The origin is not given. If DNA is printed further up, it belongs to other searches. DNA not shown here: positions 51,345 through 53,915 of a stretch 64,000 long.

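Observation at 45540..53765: Complete type I Zorya-like operon (zorA-zorB-zorC-zorD)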

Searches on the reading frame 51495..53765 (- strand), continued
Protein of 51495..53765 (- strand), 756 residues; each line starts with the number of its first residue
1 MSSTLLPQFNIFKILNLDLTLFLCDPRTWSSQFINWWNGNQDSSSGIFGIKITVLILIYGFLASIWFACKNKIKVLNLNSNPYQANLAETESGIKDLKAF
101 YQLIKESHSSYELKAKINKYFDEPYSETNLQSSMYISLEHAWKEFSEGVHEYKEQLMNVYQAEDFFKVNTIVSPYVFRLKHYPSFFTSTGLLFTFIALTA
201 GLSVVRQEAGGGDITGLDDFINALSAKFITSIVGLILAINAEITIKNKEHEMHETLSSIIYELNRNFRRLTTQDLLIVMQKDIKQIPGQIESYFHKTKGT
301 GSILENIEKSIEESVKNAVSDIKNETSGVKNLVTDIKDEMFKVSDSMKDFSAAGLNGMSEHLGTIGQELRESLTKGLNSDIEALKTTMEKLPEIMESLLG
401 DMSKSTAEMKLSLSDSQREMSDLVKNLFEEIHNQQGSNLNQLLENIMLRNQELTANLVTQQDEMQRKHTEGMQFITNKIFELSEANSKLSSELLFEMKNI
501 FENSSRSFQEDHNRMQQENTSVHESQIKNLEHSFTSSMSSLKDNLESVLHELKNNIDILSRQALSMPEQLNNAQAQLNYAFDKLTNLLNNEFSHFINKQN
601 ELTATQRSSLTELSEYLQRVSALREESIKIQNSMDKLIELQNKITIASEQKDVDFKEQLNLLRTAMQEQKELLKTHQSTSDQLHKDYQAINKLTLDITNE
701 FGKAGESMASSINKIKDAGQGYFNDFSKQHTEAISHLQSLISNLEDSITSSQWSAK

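Call 22: search_solved_structures(query=A1, max_evalue=1, show_alignments=2)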
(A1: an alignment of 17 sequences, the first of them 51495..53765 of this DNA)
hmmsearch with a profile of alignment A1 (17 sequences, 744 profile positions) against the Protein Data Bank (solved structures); distinct sequences matched with E-value up to 1: 55.
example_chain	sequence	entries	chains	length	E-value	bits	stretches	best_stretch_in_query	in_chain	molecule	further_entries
8vvn_C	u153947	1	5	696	4.6e-13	51.9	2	44-207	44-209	MotA/TolQ/ExbB proton channel domain-containing protein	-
8qyd_A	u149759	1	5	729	3.8e-09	39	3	22-170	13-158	Anti-phage defense ZorAB system ZorA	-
8qyy_A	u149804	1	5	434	1.3e-08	37.2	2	22-170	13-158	Anti-phage defense ZorAB system ZorA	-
3s84_A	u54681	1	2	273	8.5e-08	34.5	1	385-558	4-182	Apolipoprotein A-IV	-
4tql_A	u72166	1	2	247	1.3e-06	30.6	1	330-558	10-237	Three helix bundle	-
6pts_A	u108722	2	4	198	3.6e-06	29.1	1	379-551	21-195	Apolipoprotein A-I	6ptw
4v6m_A0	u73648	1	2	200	4e-06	29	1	379-553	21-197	Apolipoprotein A-I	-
6clz_B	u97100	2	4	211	4e-06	29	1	376-553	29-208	Apolipoprotein A-I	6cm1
2msc_A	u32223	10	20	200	4.3e-06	28.9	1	379-551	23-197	Apolipoprotein A-I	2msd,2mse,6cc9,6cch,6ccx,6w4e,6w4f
1av1_A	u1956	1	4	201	4.9e-06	28.7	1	379-553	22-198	APOLIPOPROTEIN A-I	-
7kjr_C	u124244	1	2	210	8.2e-06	27.9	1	384-553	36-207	Apolipoprotein A-I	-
8eqs_C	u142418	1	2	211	8.4e-06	27.9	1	384-553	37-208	Apolipoprotein A-I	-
9hx4_F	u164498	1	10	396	8.5e-06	27.9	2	382-559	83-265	Apolipoprotein A-IV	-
3k2s_A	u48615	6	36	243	1.4e-05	27.2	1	378-553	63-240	Apolipoprotein A-I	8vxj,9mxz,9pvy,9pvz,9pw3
8qyh_A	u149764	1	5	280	0.0018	20.3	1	15-170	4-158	Anti-phage defense ZorAB system ZorA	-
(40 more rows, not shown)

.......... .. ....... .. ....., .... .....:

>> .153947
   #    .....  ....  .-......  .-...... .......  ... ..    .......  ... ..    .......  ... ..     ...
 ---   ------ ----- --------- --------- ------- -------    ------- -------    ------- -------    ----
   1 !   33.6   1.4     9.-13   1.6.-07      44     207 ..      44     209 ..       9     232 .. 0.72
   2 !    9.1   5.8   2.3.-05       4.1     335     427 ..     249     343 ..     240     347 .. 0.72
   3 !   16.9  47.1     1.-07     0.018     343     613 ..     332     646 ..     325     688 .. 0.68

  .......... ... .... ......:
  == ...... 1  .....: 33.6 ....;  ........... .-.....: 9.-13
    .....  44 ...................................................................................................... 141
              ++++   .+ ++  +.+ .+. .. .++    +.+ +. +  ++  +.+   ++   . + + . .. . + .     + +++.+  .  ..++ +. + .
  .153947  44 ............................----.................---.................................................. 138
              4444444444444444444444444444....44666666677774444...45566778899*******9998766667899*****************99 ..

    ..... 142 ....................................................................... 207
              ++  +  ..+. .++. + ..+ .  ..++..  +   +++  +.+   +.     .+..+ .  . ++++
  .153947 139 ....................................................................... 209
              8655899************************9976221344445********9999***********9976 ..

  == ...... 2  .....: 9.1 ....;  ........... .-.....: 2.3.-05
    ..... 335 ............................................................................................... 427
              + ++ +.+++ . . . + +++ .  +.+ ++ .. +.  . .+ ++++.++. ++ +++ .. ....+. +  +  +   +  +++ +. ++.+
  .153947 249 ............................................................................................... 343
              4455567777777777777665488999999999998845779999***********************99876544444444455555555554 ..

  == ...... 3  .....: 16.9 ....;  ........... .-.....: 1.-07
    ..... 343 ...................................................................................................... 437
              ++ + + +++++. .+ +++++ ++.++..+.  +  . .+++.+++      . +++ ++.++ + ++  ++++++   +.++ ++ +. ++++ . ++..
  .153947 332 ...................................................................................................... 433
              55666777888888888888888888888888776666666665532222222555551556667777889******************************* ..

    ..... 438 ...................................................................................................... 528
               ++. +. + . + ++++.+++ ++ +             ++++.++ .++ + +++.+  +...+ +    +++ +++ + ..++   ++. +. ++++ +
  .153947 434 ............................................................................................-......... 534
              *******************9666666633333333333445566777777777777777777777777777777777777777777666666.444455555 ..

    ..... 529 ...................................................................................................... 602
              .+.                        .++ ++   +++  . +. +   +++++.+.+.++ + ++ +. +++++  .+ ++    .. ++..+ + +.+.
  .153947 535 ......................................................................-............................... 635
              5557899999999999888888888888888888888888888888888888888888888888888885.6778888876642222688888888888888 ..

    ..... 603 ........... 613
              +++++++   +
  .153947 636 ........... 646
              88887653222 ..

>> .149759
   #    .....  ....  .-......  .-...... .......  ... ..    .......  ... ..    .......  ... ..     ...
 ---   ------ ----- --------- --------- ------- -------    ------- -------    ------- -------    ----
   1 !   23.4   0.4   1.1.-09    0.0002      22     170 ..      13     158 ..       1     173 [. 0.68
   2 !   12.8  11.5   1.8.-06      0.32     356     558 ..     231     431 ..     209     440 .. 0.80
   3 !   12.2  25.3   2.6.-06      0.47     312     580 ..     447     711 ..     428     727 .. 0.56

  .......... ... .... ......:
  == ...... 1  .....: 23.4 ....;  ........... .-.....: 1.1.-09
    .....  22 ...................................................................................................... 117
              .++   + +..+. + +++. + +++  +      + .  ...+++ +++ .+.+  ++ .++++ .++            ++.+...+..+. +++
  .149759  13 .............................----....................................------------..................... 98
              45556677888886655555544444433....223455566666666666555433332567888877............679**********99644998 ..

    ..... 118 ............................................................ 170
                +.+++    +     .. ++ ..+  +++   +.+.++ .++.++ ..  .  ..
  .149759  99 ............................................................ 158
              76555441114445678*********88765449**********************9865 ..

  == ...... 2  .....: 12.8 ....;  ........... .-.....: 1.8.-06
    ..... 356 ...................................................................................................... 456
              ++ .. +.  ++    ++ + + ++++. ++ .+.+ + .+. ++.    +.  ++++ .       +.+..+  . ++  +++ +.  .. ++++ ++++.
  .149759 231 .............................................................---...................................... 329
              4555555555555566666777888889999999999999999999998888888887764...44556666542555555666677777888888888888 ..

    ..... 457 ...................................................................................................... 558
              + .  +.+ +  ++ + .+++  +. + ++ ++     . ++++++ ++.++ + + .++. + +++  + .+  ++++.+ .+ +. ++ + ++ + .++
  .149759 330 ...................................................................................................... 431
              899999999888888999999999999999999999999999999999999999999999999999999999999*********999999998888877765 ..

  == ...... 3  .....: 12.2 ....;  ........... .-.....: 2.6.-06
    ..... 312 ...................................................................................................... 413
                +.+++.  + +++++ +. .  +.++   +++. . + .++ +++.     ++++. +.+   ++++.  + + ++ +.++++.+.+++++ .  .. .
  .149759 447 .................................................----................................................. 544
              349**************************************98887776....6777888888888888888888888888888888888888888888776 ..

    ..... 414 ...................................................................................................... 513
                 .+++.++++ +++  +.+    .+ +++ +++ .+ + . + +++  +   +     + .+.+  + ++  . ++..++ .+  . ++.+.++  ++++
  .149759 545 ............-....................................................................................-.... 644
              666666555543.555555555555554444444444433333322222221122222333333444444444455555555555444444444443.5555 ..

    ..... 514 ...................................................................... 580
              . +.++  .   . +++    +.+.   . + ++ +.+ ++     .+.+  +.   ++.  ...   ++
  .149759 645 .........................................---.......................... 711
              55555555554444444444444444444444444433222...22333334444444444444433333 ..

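Call 53: find_encoding_contigs(protein=P0008, flank=4000, max_places=4)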
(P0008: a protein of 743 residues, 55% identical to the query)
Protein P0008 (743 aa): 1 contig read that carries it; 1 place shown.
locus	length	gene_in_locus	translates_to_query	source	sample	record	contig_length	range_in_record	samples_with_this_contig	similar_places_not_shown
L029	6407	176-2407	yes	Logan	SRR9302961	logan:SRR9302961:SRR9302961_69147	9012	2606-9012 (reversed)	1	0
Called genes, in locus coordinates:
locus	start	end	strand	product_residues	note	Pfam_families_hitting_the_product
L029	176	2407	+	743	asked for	PF28082:ZorA-like_t1 (weak), PF01442:Apolipoprotein (faint)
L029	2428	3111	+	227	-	PF00691:OmpA (weak)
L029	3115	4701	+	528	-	PF15611:EH_Signature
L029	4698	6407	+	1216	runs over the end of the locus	PF04851:ResIII (weak), PF00176:SNF2-rel_dom, PF00271:Helicase_C, PF04471:Mrr_cat, PF22722:NA-iREase1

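Call 54: find_encoding_contigs(protein=P0010, flank=4000, max_places=4)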
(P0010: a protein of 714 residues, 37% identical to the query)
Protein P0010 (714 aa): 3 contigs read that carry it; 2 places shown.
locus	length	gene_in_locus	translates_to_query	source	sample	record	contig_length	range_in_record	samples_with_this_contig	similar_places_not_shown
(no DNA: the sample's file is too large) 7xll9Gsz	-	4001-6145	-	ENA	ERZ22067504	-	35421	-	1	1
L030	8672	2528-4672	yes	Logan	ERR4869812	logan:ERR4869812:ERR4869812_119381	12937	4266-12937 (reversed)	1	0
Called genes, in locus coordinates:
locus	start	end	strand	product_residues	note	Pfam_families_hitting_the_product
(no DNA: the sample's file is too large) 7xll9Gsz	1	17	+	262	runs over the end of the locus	PF01555:N6_N4_Mtase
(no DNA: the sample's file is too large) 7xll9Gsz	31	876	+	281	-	PF02086:MethyltransfD12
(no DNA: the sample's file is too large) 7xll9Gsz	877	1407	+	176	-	PF20472:PDDEXK_11 (weak)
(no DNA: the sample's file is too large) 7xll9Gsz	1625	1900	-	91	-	-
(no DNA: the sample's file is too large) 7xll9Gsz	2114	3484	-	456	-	-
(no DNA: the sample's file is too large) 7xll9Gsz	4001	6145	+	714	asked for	PF01442:Apolipoprotein (faint), PF04513:Baculo_PEP_C (faint)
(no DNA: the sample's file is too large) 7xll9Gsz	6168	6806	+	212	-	PF00691:OmpA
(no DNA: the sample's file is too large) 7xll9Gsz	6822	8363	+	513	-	PF15611:EH_Signature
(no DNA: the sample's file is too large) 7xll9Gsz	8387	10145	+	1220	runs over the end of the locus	PF04851:ResIII (weak), PF00176:SNF2-rel_dom, PF00271:Helicase_C, PF04471:Mrr_cat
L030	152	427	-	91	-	-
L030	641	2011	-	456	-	-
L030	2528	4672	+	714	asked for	PF01442:Apolipoprotein (faint), PF04513:Baculo_PEP_C (faint)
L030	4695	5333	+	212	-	PF00691:OmpA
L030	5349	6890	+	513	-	PF15611:EH_Signature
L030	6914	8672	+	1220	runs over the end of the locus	PF04851:ResIII (weak), PF00176:SNF2-rel_dom, PF00271:Helicase_C, PF04471:Mrr_cat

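Call 55: find_encoding_contigs(protein=P0011, flank=4000, max_places=4)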
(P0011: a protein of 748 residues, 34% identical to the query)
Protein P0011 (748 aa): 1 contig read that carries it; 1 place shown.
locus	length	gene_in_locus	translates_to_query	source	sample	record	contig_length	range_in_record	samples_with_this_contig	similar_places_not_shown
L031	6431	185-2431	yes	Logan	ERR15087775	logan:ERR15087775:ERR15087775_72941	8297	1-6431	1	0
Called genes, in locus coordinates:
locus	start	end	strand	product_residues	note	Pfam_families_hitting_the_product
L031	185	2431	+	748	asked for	PF01442:Apolipoprotein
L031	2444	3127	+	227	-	PF00691:OmpA (faint)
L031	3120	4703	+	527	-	PF15611:EH_Signature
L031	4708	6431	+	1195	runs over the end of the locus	PF00176:SNF2-rel_dom, PF04851:ResIII, PF00271:Helicase_C, PF04471:Mrr_cat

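Call 57: predict_structure(alignment_id=A1)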
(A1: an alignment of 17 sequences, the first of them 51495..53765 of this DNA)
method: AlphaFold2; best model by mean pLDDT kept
length: 756 residues; sequences in the alignment: 17
mean_pLDDT: 55.6   pTM: 0.35
mean pLDDT of the five models: 55.6, 51.3, 51.3, 50.2, 45.9
residues with pLDDT >= 90: 23; 70-90: 155; 50-70: 183; < 50: 395
segments of 3 or more residues with pLDDT < 50: 1-9, 42-48, 71-74, 296-311, 313-432, 434-447, 452-454, 460-553, 555-574, 576-578, 583-585, 587-614, 616-621, 643-645, 647-652, 654-663, 718-726, 752-756
pLDDT, mean of each block of 10 residues (from residue 1): 40 63 57 57 47 72 67 51 80 88 86 88 62 84 88 81 87 85 82 80 66 66 77 82 88 92 85 56 52 44 47 45 41 39 37 38 37 39 42 42 44 46 47 42 46 47 46 41 40 41 38 37 42 43 42 44 42 47 48 41 39 44 47 49 47 47 48 54 54 56 54 50 51 60 59 38
secondary structure, 60 per line:
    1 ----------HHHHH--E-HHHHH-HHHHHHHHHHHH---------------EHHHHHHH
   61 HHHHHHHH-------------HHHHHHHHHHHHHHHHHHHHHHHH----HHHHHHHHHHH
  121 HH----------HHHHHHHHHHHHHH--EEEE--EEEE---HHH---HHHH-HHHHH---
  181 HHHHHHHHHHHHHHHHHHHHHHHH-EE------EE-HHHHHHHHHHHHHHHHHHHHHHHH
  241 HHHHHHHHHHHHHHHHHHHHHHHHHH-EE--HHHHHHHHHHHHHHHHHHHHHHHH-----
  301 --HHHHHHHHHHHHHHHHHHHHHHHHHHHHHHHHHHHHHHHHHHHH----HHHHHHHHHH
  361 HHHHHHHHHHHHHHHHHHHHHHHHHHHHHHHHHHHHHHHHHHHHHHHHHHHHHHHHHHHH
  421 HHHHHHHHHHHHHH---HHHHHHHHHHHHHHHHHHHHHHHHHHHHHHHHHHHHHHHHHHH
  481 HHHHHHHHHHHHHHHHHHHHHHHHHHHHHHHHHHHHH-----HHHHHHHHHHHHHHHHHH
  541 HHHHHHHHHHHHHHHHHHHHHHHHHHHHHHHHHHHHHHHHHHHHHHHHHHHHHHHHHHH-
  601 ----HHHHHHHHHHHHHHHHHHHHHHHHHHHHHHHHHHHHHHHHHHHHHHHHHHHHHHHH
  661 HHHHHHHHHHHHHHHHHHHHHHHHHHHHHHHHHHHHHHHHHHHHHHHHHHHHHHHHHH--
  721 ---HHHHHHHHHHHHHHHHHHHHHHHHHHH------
elements in order (helices of 4 or more, strands of 3 or more residues): H11-15 H20-24 H26-37 H54-68 H82-105 H110-122 H133-146 E149-152 E155-158 H168-171 H173-177 H181-204 H217-266 H272-295 H303-346 H351-434 H438-517 H523-599 H605-718 H724-750

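Call 61: fold_search(model_id=the predicted structure, library=pdb)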
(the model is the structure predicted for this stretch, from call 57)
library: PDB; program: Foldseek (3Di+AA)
matches with E <= 10: 271; with E <= 0.001: 6
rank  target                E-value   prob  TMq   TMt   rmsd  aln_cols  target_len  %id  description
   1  8qyd_A                3.8e-08  1.00  0.24  0.59  17.1       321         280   16  Zorya anti-bacteriophage defense system ZorAB (released 2024-11-06)
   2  8qyk_A                1.6e-07  1.00  0.24  0.61  12.5       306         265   15  Zorya anti-bacteriophage defense system ZorAB, ZorA delta_359-592, ZorA tail middle deletion. (released 2024-11-06)
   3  8qyy_A                1.9e-07  1.00  0.24  0.66   5.0       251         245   16  Zorya anti-bacteriophage defense system ZorAB, ZorA delta_435-729, ZorA tail tip deletion. (released 2024-11-06)
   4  8qyh_A                3.1e-07  1.00  0.24  0.61  13.1       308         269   15  Zorya anti-bacteriophage defense system ZorAB ZorA E86A_E89A, Calcium binding site mutation (released 2024-11-06)
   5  8vvn_C                7.9e-06  1.00  0.22  0.65   4.1       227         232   17  Cryo-EM structure of a type I ZorAB complex from Shewanella sp. strain ANA-3 (released 2025-02-05)
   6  8vvn_D                6.1e-05  1.00  0.23  0.67   3.9       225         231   19  Cryo-EM structure of a type I ZorAB complex from Shewanella sp. strain ANA-3 (released 2025-02-05)
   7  5sv1_A                2.7e-03  1.00  0.17  0.48   6.9       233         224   12  Structure of the ExbB/ExbD complex from E. coli at pH 4.5 (released 2016-09-28)
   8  5sv0_A                3.7e-03  1.00  0.19  0.52   8.4       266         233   13  Structure of the ExbB/ExbD complex from E. coli at pH 7.0 (released 2016-09-28)
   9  5sv0_I                3.8e-03  1.00  0.19  0.49   6.8       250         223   13  Structure of the ExbB/ExbD complex from E. coli at pH 7.0 (released 2016-09-28)
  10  9ddo_B                4.2e-03  1.00  0.16  0.40   8.6       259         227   13  E. coli TonB-ExbBD TonB bound to ExbB chain C (released 2025-07-09)
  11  6tyi_A                4.7e-03  1.00  0.17  0.47   7.3       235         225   12  ExbB-ExbD complex in MSP1E3D1 nanodisc (released 2019-10-16)
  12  9ddp_D                4.9e-03  1.00  0.17  0.44   7.0       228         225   14  E. coli TonB-ExbBD TonB bound to ExbB chain E (released 2025-07-09)
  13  5sv0_D                6.6e-03  1.00  0.16  0.44   8.4       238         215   13  Structure of the ExbB/ExbD complex from E. coli at pH 7.0 (released 2016-09-28)
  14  6ye4_A                7.7e-03  1.00  0.16  0.40   9.0       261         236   13  Structure of ExbB pentamer from Serratia marcescens by single particle cryo electron microscopy (released 2021-03-31)
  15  5sv0_F                9.0e-03  1.00  0.19  0.46   6.7       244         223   11  Structure of the ExbB/ExbD complex from E. coli at pH 7.0 (released 2016-09-28)
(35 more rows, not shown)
